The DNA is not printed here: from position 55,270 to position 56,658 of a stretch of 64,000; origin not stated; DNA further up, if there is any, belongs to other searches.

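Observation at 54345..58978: Three-gene operon: HEAT-repeat Ser/Thr kinase followed by two non-canonical PilT-family ATPases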

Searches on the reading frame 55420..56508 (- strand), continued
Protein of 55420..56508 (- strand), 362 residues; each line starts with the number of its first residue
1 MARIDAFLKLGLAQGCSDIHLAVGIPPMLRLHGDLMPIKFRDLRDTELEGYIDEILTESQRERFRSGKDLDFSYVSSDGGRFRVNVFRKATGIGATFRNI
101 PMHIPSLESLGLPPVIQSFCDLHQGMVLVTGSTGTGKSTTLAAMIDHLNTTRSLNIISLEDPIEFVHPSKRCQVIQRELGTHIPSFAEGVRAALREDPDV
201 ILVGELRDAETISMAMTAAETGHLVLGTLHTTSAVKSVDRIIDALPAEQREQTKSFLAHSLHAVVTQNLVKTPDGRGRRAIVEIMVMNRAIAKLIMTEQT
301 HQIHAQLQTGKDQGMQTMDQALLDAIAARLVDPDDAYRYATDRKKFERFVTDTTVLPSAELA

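Call 57: find_encoding_contigs(protein=P0283, flank=8000, max_places=1)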
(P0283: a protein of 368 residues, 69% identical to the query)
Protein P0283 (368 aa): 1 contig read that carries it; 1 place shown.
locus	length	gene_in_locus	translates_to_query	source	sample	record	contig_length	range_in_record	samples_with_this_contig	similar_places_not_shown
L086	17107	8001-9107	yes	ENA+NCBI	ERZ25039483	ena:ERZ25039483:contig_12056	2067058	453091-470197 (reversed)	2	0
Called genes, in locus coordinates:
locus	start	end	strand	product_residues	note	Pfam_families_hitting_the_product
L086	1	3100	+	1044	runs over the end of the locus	PF00128:Alpha-amylase, PF13205:Big_5 (weak)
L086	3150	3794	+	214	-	-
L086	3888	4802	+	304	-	PF13860:FlgD_ig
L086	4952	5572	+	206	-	PF16697:Yop-YscD_cpl, PF00498:FHA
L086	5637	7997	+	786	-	PF03130:HEAT_PBS (faint), PF21581:SCD (faint), PF01602:Adaptin_N (weak), PF13646:HEAT_2, PF13646:HEAT_2, PF13646:HEAT_2 (weak), PF00069:Pkinase, PF07714:PK_Tyr_Ser-Thr, +6 more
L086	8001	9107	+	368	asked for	PF00437:T2SSE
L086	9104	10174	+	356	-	PF00437:T2SSE, PF13191:AAA_16 (faint)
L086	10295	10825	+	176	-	PF02001:DUF134, PF09723:Zn_ribbon_8 (weak), PF27353:MJ0401 (weak)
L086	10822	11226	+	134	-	PF02579:Nitro_FeMo-Co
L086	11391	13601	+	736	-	PF13487:HD_5, PF01966:HD, PF00481:PP2C, PF13672:PP2C_2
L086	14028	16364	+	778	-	PF01315:Ald_Xan_dh_C, PF02738:MoCoBD_1, PF20256:MoCoBD_2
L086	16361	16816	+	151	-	PF00111:Fer2, PF01799:Fer2_2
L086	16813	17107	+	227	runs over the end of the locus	PF00941:FAD_binding_5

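Call 64: find_encoding_contigs(protein=P0310, flank=8000, max_places=1)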
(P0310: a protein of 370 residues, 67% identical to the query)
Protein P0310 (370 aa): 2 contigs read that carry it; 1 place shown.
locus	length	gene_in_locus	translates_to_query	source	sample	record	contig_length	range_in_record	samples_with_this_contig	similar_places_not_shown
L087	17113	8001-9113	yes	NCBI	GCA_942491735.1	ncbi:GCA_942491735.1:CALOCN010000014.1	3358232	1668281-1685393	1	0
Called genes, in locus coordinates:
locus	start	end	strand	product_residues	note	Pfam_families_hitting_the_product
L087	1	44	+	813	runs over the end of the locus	PF12156:ATPase-cat_bd, PF00122:E1-E2_ATPase (weak), PF00702:Hydrolase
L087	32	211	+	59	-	PF03597:FixS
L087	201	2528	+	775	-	PF00115:COX1, PF02433:FixO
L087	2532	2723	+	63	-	-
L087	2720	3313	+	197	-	PF14715:FixP_N, PF00034:Cytochrom_C (weak), PF13442:Cytochrome_CBB3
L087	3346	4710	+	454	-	PF12801:Fer4_5, PF12838:Fer4_7 (weak), PF13746:Fer4_18, PF11614:FixG_C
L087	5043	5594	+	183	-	PF16697:Yop-YscD_cpl, PF00498:FHA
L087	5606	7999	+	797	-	PF00514:Arm (faint), PF02985:HEAT (faint), PF13646:HEAT_2, PF03130:HEAT_PBS (faint), PF13646:HEAT_2, PF00069:Pkinase, PF07714:PK_Tyr_Ser-Thr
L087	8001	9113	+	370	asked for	PF00437:T2SSE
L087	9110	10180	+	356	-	PF00437:T2SSE, PF13191:AAA_16 (weak), PF13401:AAA_22 (faint)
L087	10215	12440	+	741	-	PF01966:HD, PF13487:HD_5, PF00481:PP2C, PF13672:PP2C_2, PF07228:SpoIIE (faint)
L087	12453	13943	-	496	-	PF04293:SpoVR, PF24755:SpoVR_C (weak)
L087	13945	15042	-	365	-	PF04285:DUF444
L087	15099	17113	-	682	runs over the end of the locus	PF08298:AAA_PrkA, PF06798:PrkA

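Call 65: find_encoding_contigs(protein=P0372, flank=8000, max_places=1)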
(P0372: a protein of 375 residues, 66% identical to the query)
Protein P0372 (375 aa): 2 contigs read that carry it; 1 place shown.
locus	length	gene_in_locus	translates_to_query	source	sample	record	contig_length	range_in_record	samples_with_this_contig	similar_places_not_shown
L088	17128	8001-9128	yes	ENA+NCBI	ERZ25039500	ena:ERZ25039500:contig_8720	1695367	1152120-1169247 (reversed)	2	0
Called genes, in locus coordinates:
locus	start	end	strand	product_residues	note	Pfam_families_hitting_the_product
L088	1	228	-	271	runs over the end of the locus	PF01326:PPDK_N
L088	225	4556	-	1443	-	PF00391:PEP-utilizers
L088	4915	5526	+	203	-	PF16697:Yop-YscD_cpl, PF00498:FHA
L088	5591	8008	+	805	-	PF13513:HEAT_EZ (faint), PF00514:Arm (faint), PF02985:HEAT (faint), PF03130:HEAT_PBS (faint), PF13646:HEAT_2, PF00069:Pkinase, PF07714:PK_Tyr_Ser-Thr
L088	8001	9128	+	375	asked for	PF00437:T2SSE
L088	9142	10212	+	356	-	PF00437:T2SSE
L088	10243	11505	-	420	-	PF13487:HD_5, PF01966:HD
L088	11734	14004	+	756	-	PF01966:HD, PF13487:HD_5, PF00481:PP2C, PF13672:PP2C_2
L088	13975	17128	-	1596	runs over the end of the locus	PF01364:Peptidase_C25, PF25292:Beta-prop_CGLA (faint), PF01839:FG-GAP (faint), PF13517:FG-GAP_3, PF13860:FlgD_ig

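Call 67: find_encoding_contigs(protein=P0135, flank=8000, max_places=2)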
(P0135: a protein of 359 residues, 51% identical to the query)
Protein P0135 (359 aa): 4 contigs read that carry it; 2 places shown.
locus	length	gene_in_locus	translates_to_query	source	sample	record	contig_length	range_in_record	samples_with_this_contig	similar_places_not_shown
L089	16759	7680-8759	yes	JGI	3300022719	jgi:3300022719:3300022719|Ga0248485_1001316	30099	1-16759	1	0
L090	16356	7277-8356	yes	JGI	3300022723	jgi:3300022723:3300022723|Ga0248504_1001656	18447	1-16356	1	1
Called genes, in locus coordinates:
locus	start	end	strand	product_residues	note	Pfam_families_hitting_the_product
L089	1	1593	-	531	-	?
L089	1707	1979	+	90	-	-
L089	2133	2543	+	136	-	-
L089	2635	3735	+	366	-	PF07719:TPR_2 (faint), PF13428:TPR_14 (faint), PF13431:TPR_17 (faint), PF00515:TPR_1 (faint), PF13174:TPR_6 (faint), PF13181:TPR_8 (faint), PF13432:TPR_16 (weak), PF14559:TPR_19 (weak), +3 more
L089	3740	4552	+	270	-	PF12773:DZR (weak), PF13240:Zn_Ribbon_1 (faint)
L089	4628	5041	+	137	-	-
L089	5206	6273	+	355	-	PF00180:Iso_dh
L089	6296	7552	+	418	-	PF05157:MshEN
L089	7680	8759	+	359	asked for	PF00437:T2SSE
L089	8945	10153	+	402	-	PF00108:Thiolase_N, PF02803:Thiolase_C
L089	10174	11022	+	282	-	-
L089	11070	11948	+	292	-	PF02737:3HCDH_N, PF00725:3HCDH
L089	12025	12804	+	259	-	PF12833:HTH_18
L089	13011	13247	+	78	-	-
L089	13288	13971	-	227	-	-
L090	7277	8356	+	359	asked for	PF00437:T2SSE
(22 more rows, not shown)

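Call 73: list_cluster_members(proteins=[P0283, P0310, P0336, P0372, P0320, P0322, P0277, P0299, P0335, P0354])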
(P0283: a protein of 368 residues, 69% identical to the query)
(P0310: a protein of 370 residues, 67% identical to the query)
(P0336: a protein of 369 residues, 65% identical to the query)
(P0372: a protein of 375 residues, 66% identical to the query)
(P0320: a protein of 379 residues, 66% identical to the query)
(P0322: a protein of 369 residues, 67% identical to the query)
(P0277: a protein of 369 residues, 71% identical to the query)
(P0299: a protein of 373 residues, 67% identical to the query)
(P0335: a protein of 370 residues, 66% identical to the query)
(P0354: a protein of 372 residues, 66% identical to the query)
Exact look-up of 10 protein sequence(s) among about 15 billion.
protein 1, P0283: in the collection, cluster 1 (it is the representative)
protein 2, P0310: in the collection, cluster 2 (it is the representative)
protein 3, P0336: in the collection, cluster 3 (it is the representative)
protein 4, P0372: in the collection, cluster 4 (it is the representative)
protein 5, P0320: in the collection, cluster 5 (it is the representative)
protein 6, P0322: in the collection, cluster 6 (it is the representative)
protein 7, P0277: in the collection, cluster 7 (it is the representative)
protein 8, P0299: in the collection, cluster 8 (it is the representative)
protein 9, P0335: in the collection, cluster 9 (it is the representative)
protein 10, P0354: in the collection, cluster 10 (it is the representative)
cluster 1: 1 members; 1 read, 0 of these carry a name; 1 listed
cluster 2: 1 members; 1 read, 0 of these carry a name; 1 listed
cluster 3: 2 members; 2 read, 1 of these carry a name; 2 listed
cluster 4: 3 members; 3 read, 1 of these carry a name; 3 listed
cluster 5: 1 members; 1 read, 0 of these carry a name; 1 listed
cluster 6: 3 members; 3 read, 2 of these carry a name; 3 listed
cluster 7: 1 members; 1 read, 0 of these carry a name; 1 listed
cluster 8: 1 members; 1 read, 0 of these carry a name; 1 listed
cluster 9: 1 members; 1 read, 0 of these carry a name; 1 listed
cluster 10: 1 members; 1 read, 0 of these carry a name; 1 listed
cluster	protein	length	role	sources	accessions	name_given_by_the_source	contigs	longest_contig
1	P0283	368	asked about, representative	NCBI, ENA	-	-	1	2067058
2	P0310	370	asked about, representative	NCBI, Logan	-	-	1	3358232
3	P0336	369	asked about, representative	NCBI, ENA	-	-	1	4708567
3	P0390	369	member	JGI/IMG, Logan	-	twitching motility protein PilT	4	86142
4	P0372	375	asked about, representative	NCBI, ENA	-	-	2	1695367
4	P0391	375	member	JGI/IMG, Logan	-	twitching motility protein PilT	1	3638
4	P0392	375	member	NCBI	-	-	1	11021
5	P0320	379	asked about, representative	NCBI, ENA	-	-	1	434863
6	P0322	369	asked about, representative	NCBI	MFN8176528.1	MAG: PilT/PilU family type 4a pilus ATPase [bacterium]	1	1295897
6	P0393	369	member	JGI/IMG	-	twitching motility protein PilT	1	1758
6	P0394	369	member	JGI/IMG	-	-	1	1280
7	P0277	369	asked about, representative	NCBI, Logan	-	-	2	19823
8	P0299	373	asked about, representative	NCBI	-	-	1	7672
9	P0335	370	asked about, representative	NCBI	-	-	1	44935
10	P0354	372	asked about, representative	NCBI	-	-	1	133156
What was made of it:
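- Tried and rejected: Taxon names for distant members. list_cluster_members yielded nothing useful (call 73).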

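Call 74: find_encoding_contigs(protein=P0320, flank=8000, max_places=1)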
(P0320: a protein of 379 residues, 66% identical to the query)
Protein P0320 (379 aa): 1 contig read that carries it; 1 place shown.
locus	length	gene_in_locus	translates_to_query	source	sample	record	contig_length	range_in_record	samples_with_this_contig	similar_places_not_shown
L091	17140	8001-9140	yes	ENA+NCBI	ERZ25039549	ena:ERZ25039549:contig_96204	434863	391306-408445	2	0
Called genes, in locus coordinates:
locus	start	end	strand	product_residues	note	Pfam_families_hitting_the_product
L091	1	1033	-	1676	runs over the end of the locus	PF00391:PEP-utilizers, PF01326:PPDK_N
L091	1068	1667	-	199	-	PF11845:Tll0287-like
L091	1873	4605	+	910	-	PF00311:PEPcase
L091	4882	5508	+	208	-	PF16697:Yop-YscD_cpl, PF00498:FHA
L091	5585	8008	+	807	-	PF00514:Arm (faint), PF02985:HEAT (faint), PF01602:Adaptin_N (faint), PF03130:HEAT_PBS (faint), PF13646:HEAT_2, PF00069:Pkinase, PF07714:PK_Tyr_Ser-Thr, PF14531:Kinase-like (weak), +1 more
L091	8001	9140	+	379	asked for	PF00437:T2SSE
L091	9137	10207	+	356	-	PF00437:T2SSE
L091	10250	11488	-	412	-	PF13487:HD_5, PF01966:HD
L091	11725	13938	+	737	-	PF01966:HD, PF08668:HDOD (weak), PF13487:HD_5, PF00481:PP2C, PF13672:PP2C_2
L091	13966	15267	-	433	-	PF00202:Aminotran_3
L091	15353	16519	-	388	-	PF00108:Thiolase_N, PF00109:ketoacyl-synt (weak), PF02803:Thiolase_C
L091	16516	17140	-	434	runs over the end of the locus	PF01546:Peptidase_M20, PF07687:M20_dimer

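Call 75: find_encoding_contigs(protein=P0275, flank=8000, max_places=1)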
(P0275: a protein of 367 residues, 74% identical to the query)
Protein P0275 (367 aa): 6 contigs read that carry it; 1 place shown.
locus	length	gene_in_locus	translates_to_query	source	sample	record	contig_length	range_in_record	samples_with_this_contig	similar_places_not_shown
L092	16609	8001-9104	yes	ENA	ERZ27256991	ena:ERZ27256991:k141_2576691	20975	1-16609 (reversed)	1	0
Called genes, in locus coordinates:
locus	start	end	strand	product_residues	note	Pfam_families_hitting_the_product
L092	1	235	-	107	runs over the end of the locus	-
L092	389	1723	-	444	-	PF01979:Amidohydro_1, PF07969:Amidohydro_3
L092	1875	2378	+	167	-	PF05163:DinB, PF12867:DinB_2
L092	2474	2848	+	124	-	-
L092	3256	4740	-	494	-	PF00270:DEAD, PF04851:ResIII, PF00271:Helicase_C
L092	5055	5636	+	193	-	PF16697:Yop-YscD_cpl, PF00498:FHA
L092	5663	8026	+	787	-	PF00514:Arm (faint), PF13513:HEAT_EZ (faint), PF02985:HEAT (faint), PF03130:HEAT_PBS (faint), PF01602:Adaptin_N (faint), PF13646:HEAT_2, PF00069:Pkinase, PF07714:PK_Tyr_Ser-Thr, +1 more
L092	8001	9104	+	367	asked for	PF00437:T2SSE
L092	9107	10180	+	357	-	PF00437:T2SSE, PF13191:AAA_16 (faint)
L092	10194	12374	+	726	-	PF13487:HD_5, PF01966:HD, PF00481:PP2C, PF13672:PP2C_2, PF07228:SpoIIE (faint)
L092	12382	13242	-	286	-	-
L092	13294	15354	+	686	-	PF00930:DPPIV_N (faint), PF07676:PD40 (faint), PF25174:Beta-prop_THOC3 (faint), PF26550:Tricorn_2nd (faint), PF26549:Tricorn_N, PF02129:Peptidase_S15 (weak), PF20434:BD-FAE (faint), PF00326:Peptidase_S9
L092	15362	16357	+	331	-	PF01218:Coprogen_oxidas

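Call 78: find_homologous_proteins(query=L086:5637-7997:+, max_evalue=1e-30)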
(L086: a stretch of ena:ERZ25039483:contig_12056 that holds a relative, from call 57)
Query L086:5637-7997:+ (786 aa): 1926 proteins with E <= 1e-30 among 8000 candidates; the best 120 are listed.
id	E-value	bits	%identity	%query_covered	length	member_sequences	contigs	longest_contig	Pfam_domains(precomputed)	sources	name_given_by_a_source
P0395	0.0e+0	1707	100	100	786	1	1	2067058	PF12717.14,PF00514.30,PF24714.2,PF02985.29,PF01602.27,PF21581.4,PF07714.24,PF00069.32,PF03130.23,PF13513.13,PF13646.13,PF01636.30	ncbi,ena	-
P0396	1.6e-292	991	62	99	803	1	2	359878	PF07714.24,PF00069.32,PF00514.30,PF02985.29,PF03130.23,PF13513.13,PF17667.8,PF13646.13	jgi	jgi:HEAT repeat protein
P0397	1.4e-290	984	62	99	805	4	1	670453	PF07714.24,PF00069.32,PF00514.30,PF02985.29,PF03130.23,PF13513.13,PF13646.13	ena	-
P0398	4.2e-287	973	61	99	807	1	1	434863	PF21581.4,PF07714.24,PF00069.32,PF00514.30,PF02985.29,PF03130.23,PF14531.13,PF01602.27,PF13646.13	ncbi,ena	-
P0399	2.8e-271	920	57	99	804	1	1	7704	PF21581.4,PF07714.24,PF00069.32,PF00514.30,PF02985.29,PF03130.23,PF13513.13,PF01602.27,PF13646.13,PF01636.30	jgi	-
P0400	1.8e-265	901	56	99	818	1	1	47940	PF12717.14,PF07714.24,PF00069.32,PF00514.30,PF02985.29,PF03130.23,PF13513.13,PF01602.27,PF13646.13,PF01636.30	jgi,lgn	-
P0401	4.3e-262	890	56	100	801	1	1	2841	PF12717.14,PF07714.24,PF00069.32,PF00514.30,PF02985.29,PF03130.23,PF13513.13,PF01602.27,PF13646.13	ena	-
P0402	1.2e-258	879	54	99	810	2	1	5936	PF07714.24,PF00069.32,PF00514.30,PF02985.29,PF03130.23,PF13513.13,PF01602.27,PF13646.13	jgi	jgi:serine/threonine-protein kinase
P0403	4.4e-254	864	54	99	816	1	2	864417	PF07714.24,PF00069.32,PF00514.30,PF02985.29,PF03130.23,PF01602.27,PF13646.13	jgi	jgi:eukaryotic-like serine/threonine-protein kinase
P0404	4.5e-254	864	54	99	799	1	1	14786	PF12717.14,PF07714.24,PF00069.32,PF00514.30,PF02985.29,PF03130.23,PF13513.13,PF01602.27,PF13646.13,PF01636.30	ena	-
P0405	4.7e-253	860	54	99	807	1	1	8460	PF07714.24,PF00069.32,PF00514.30,PF02985.29,PF03130.23,PF01602.27,PF13646.13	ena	-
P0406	9.4e-253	859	54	99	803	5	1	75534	PF07714.24,PF00069.32,PF00514.30,PF02985.29,PF03130.23,PF13513.13,PF01602.27,PF13646.13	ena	-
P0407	1.1e-250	852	53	99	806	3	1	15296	PF07714.24,PF00069.32,PF00514.30,PF02985.29,PF03130.23,PF13646.13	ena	-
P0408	1.3e-250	852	53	99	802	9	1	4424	PF07714.24,PF00069.32,PF00514.30,PF02985.29,PF03130.23,PF01602.27,PF13646.13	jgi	-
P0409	8.1e-250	849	53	99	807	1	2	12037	PF07714.24,PF00069.32,PF00514.30,PF02985.29,PF03130.23,PF13646.13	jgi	jgi:eukaryotic-like serine/threonine-protein kinase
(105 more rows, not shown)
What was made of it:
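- Latescibacterota, Eisenbacteria and Krumholzibacteria (call 78).
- Tried and rejected: Names came instead from the kinase search (call 78).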

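Call 83: search_protein_families(library=pfam, proteins=[L087:5043-5594:+, L087:10215-12440:+, L084:10676-11866:+, L087:5606-7999:+, L087:9110-10180:+], max_evalue=0.001)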
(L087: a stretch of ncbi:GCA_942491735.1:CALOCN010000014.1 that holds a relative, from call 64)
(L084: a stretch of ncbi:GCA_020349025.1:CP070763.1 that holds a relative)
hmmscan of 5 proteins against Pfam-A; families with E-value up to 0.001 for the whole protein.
L087:5043-5594:+ (183 aa): 2 families
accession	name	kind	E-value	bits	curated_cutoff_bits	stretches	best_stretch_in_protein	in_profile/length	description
PF00498.31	FHA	-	5.6e-17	62.4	20.7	1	28-92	1-67/67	FHA domain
PF16697.10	Yop-YscD_cpl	-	1.9e-11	44.5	33.2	1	20-101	11-93/94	Inner membrane component of T3SS, cytoplasmic domain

L087:10215-12440:+ (741 aa): 5 families
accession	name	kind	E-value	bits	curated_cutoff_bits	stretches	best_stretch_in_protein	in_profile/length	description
PF13487.12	HD_5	-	3.4e-35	121.7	27.2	1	244-408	3-170/170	HD domain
PF13672.11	PP2C_2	-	3.1e-17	63.3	24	1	516-704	10-186/209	Protein phosphatase 2C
PF00481.26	PP2C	-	1.3e-14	55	20.3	1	533-644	35-149/255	Protein phosphatase 2C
PF01966.28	HD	-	6.6e-12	46.2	22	1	257-377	3-116/116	HD domain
PF07228.17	SpoIIE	-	1.7e-05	25.3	25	0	678-728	118-181/192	Stage II sporulation protein E (SpoIIE)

L084:10676-11866:+ (396 aa): 1 family
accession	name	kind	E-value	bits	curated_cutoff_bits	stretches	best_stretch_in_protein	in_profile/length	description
PF13387.12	Lnb_N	-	0.0007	19.6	22.2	0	82-121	7-43/175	Lnb N-terminal periplasmic domain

L087:5606-7999:+ (797 aa): 9 families
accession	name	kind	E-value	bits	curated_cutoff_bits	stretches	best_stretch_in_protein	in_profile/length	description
PF13646.12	HEAT_2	-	4.3e-57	190.8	27.7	5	198-277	7-87/88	HEAT repeats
PF00069.31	Pkinase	-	2e-50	172.1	31.7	1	528-784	1-260/263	Protein kinase domain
PF07714.23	PK_Tyr_Ser-Thr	-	4.4e-35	121.7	23.1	1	530-783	3-256/258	Protein tyrosine and serine/threonine kinase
PF03130.22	HEAT_PBS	-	1.2e-25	87.5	20.9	1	362-387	1-26/27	PBS lyase HEAT-like repeat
PF02985.28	HEAT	-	9.4e-19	66.2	23.5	0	350-372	3-26/31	HEAT repeat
PF00514.29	Arm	-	9.5e-06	25.9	20.6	0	221-246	9-36/41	Armadillo/beta-catenin-like repeat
PF13513.12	HEAT_EZ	-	2.2e-05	25.3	27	0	208-246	4-52/55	HEAT-like repeat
PF24714.1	TOR1L1_N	-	0.0001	22.2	43.3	0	284-311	211-238/281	TORTIFOLIA1 N-terminal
PF21581.3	SCD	-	0.00065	20.4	27.5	0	196-218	35-57/75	Stromalin conservative domain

L087:9110-10180:+ (356 aa): 9 families
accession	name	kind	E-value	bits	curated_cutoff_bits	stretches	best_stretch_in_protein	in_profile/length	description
PF00437.27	T2SSE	-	5e-50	170.6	24.9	1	4-284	12-292/370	Type II/IV secretion system protein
PF13401.12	AAA_22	-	1.5e-05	25.8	27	1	122-189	3-60/130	AAA domain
PF13191.12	AAA_16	-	2.3e-05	25.4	32.6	1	123-274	24-129/167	AAA ATPase domain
PF13555.12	AAA_29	-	5e-05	23.4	27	1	122-145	20-43/61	P-loop containing region of AAA domain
PF01935.23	DUF87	-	0.00033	21.3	23.2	0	129-158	28-57/220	Helicase HerA, central domain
PF13476.12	AAA_23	-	0.00039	21.5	27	1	122-144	17-39/201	AAA domain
PF13604.12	AAA_30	-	0.00071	19.8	27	1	115-214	9-105/191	AAA domain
PF00005.33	ABC_tran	-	0.00077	20.5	25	0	126-177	13-67/137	ABC transporter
PF25199.1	nSTAND_NTPase5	-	0.0008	19.7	34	0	122-165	39-82/145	Novel STAND NTPase 5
